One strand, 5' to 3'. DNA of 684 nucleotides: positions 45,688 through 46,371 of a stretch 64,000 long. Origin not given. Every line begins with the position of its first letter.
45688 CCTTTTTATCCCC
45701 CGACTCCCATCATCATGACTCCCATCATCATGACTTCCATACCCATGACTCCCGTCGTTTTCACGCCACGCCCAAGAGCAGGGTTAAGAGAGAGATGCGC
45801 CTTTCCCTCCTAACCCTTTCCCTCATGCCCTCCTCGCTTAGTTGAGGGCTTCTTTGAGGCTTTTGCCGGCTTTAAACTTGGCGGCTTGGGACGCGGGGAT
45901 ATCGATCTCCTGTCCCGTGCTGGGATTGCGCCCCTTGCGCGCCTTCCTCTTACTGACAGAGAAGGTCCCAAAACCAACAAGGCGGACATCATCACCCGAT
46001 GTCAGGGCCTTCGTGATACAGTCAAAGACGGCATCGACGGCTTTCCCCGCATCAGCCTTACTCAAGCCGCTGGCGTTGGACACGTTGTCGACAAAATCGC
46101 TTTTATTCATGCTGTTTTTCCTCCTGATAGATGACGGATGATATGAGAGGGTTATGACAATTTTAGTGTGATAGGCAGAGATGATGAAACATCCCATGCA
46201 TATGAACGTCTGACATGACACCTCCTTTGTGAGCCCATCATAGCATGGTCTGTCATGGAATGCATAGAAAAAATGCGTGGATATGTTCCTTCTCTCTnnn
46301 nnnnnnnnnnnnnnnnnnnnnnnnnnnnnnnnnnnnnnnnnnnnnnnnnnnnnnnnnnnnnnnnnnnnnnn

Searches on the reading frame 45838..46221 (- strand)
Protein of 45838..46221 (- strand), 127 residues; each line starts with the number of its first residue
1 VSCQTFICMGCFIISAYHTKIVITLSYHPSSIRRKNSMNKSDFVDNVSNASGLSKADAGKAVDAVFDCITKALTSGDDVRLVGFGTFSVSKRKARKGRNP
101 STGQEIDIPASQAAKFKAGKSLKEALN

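Call 25: search_protein_families(library=pfam, proteins=[window:45838-46221:-], max_evalue=0.001)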
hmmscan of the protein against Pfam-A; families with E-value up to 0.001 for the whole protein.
window:45838-46221:- (127 aa): 2 families
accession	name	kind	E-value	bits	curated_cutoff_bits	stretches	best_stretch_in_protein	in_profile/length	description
PF00216.26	Bac_DNA_binding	-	1.4e-34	118.6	22.4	1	38-127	1-90/90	Bacterial DNA-binding protein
PF18291.6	HU-HIG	-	6e-10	39.7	26.2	1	32-126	26-118/125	HU domain fused to wHTH, Ig, or Glycine-rich motif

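Call 79: search_protein_families(library=ncbifam, proteins=[window:45838-46221:-], max_evalue=0.001)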
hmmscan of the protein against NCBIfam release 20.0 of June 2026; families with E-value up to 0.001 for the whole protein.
window:45838-46221:- (127 aa): 7 families
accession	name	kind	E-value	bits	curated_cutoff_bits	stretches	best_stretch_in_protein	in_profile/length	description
NF007945.0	PRK10664.1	equivalog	4.8e-31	107.2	157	1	38-127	1-90/90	nucleoid-associated protein HU-beta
NF001401.0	PRK00285.1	equivalog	5.2e-25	87.5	111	1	35-126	3-94/103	integration host factor subunit alpha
NF008023.0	PRK10753.1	equivalog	4.6e-24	84.6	162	1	38-126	1-89/90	nucleoid-associated protein HU-alpha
NF001222.0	PRK00199.1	equivalog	7.7e-22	77.3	115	1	38-127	1-91/95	integration host factor subunit beta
TIGR00987.1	himA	equivalog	5.3e-19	68.4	120.25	1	38-125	2-89/96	integration host factor subunit alpha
TIGR00988.1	hip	equivalog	6.2e-19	68.1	119.95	1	38-127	1-91/94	integration host factor subunit beta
TIGR01201.1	HU_rel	subfamily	1.4e-09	38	68.6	1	27-92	21-85/170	HU family DNA-binding protein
